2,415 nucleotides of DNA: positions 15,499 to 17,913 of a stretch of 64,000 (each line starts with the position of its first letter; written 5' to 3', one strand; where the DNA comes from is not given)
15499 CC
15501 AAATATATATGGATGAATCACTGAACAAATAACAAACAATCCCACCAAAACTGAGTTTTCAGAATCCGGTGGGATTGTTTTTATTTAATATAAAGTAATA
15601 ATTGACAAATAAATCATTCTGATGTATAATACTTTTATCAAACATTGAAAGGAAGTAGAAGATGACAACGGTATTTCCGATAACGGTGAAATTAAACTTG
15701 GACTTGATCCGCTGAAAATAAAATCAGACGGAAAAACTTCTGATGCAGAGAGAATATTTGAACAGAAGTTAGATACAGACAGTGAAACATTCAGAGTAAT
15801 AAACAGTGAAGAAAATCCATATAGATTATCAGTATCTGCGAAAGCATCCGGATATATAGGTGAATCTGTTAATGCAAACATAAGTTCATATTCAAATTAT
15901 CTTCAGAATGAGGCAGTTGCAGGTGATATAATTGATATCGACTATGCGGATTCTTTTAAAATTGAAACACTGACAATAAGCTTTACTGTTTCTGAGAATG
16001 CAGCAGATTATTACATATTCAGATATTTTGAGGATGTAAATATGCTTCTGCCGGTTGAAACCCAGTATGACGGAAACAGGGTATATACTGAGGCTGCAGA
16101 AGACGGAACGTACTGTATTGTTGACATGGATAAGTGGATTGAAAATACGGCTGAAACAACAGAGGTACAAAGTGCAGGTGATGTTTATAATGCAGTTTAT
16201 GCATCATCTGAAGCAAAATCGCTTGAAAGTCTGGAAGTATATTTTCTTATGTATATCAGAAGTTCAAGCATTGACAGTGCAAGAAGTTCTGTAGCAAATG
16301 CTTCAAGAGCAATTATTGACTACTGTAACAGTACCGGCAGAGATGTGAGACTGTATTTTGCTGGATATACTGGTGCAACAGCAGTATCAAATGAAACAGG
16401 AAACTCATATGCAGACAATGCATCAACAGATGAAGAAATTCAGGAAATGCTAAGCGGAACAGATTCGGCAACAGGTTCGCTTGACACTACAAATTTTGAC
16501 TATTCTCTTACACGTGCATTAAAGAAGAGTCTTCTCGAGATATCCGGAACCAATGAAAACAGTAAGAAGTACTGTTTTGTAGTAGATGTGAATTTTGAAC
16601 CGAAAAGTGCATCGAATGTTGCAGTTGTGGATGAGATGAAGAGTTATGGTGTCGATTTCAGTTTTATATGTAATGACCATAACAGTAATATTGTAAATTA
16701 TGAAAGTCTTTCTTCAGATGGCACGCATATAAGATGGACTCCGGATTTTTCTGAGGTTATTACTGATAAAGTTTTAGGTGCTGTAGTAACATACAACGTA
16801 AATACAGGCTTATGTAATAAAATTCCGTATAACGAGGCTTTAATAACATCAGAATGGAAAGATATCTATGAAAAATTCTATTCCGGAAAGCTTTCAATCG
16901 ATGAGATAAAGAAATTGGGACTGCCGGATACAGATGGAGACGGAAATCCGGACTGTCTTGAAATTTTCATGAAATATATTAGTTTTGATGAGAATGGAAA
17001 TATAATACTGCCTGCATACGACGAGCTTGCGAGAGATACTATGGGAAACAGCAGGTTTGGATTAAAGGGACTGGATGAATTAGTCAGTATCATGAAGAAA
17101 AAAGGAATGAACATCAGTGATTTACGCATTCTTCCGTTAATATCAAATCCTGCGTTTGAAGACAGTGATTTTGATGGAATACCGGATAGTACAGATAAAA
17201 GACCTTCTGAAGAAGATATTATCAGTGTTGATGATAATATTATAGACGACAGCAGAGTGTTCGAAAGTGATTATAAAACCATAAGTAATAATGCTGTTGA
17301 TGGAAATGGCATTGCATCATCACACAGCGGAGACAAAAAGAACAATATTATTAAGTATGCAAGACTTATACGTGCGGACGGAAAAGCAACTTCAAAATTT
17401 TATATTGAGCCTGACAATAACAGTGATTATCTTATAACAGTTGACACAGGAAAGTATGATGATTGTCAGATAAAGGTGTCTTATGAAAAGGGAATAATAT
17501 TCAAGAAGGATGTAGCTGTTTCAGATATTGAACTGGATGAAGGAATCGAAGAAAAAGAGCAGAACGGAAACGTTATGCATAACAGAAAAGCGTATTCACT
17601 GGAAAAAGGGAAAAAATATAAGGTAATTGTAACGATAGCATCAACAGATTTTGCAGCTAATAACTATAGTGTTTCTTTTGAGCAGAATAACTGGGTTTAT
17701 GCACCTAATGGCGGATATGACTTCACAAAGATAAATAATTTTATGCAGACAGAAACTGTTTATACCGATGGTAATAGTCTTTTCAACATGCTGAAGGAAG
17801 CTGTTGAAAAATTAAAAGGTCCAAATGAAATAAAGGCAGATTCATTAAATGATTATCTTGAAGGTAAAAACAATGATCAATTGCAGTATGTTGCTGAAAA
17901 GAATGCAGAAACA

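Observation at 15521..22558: Tandem toxin/immunity-like cassettes: identical ~690-aa N-terminus, unrelated ~200-aa C-termini, different downstream membrane-protein genes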

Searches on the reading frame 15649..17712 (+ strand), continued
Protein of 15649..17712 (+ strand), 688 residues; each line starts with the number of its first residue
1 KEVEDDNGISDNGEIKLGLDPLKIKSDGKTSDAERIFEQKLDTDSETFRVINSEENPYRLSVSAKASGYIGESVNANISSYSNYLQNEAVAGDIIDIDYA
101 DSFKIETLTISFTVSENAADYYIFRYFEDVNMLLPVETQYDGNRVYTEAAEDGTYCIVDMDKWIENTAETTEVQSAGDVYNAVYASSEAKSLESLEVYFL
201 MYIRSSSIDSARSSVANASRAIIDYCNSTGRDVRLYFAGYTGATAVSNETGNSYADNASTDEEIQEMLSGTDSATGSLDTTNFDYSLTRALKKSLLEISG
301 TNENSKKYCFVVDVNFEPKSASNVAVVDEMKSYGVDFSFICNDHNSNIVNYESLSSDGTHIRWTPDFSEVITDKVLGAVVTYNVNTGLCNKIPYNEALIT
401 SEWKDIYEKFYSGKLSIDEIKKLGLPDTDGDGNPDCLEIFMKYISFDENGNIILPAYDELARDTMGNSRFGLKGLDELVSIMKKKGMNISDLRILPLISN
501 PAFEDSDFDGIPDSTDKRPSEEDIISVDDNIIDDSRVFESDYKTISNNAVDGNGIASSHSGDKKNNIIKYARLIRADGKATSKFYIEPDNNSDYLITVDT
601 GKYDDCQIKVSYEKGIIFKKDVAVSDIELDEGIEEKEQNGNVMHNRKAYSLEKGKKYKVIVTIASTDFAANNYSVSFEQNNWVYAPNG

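Call 91: find_encoding_contigs(protein=P0021, flank=6000, max_places=2)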
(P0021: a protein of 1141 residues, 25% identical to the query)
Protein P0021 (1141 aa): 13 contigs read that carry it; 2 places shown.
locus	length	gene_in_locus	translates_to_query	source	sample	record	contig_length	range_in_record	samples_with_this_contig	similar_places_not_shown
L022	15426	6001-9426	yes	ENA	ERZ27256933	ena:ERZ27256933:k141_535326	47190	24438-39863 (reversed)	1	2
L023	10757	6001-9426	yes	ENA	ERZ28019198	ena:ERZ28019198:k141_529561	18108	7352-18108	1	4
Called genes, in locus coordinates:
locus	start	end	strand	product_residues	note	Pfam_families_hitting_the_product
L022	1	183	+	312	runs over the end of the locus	-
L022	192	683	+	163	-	-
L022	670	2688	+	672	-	-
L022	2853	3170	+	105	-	-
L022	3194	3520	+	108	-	PF05717:TnpB_IS66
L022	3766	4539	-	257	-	-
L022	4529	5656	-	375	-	PF02463:SMC_N (faint), PF13175:AAA_15 (faint), PF13304:AAA_21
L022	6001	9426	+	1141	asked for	PF18884:TSP3_bac (weak)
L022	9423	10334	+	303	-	-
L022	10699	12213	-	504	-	PF00239:Resolvase, PF13408:Zn_ribbon_recom (weak)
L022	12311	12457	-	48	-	-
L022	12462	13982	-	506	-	PF03432:Relaxase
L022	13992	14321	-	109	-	PF21983:NikA-like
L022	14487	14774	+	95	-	-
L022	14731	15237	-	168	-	-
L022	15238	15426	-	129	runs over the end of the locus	-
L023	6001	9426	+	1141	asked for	PF18884:TSP3_bac (weak)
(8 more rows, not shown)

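Call 92: search_protein_families(library=pfam, proteins=[L021:9431-10030:+, L021:4893-5981:+, L022:9423-10331:+, L021:10504-11214:+], max_evalue=0.01)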
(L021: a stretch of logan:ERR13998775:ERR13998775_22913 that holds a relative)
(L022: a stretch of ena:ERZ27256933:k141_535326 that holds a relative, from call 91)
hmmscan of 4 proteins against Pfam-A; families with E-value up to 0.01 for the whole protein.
L021:9431-10030:+ (200 aa): 0 families

L021:4893-5981:+ (363 aa): 0 families

L022:9423-10331:+ (303 aa): 0 families

L021:10504-11214:+ (237 aa): 0 families

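Call 97: find_encoding_contigs(protein=P0008, flank=3000, max_places=2)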
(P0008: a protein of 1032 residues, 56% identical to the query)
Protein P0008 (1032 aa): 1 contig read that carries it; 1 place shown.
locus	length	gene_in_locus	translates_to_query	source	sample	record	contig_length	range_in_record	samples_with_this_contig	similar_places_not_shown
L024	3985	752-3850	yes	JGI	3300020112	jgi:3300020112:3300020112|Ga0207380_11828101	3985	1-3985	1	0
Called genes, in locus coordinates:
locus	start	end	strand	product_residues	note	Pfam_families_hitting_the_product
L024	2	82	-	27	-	?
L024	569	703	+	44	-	-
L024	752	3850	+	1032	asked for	PF00404:Dockerin_1, PF18884:TSP3_bac (weak)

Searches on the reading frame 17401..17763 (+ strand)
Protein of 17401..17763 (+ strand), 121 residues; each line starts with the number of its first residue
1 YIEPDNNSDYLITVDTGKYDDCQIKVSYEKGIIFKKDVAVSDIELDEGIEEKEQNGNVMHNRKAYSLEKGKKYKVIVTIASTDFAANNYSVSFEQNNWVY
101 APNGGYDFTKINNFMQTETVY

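Call 58: find_related_loci(query=A4, collection=metagenome_contigs, flank=10000)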
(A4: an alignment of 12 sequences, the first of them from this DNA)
Query A4 (121 aa) in metagenome_contigs; peptide patterns used: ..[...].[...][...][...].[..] (x = any residue, [..] = any of these).
46 stretches matched a pattern; 12 encode a relative of the query (tblastn E <= 1e-3); 12 distinct loci.
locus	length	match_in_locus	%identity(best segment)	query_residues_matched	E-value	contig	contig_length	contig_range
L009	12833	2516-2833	74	1-105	1e-41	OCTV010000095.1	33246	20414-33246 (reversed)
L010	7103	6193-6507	33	1-121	1e-13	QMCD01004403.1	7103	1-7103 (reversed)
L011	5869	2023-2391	33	2-120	2e-10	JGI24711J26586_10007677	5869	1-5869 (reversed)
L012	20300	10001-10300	38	2-105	1e-9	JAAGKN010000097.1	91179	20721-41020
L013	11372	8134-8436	32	2-111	4e-9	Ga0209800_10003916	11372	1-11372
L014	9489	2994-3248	34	24-106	1e-7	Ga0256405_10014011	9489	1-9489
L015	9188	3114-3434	28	2-105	5e-7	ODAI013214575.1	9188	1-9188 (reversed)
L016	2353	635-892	33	37-121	3e-6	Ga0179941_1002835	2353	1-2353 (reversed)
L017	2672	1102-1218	46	65-105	2e-5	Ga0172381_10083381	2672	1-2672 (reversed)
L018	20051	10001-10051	76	89-105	3e-5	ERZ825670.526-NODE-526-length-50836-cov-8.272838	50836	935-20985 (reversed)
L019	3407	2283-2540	31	37-121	4e-5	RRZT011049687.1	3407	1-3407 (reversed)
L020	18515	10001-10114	38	64-105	9e-5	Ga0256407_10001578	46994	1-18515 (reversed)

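Call 92: search_protein_families(library=pfam, proteins=[L012:4250-4978:+, L012:4978-6264:+, L012:6385-6957:+, L012:10788-11135:+], max_evalue=0.01)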
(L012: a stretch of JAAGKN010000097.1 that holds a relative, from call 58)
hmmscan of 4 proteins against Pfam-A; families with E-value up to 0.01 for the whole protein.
L012:4250-4978:+ (243 aa): 2 families
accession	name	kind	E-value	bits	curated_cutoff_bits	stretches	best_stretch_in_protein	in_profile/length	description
PF00072.30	Response_reg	-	1.4e-18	67.6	30.2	1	15-116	1-101/111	Response regulator receiver domain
PF04397.21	LytTR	-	1.2e-15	57.9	22.6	1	150-232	6-93/98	LytTr DNA-binding domain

L012:4978-6264:+ (429 aa): 2 families
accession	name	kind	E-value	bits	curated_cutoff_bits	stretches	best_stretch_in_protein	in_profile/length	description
PF14501.12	HATPase_c_5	-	4.1e-21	75.3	22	1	330-427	4-102/102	GHKL domain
PF02518.31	HATPase_c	-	9.4e-07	29.7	26.4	1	328-417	2-97/111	Histidine kinase-, DNA gyrase B-, and HSP90-like ATPase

L012:6385-6957:+ (191 aa): 1 family
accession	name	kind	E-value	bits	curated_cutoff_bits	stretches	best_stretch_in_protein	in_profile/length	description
PF04647.20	AgrB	-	1.9e-38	132.1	23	1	6-182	1-181/185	Accessory gene regulator B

L012:10788-11135:+ (116 aa): 0 families
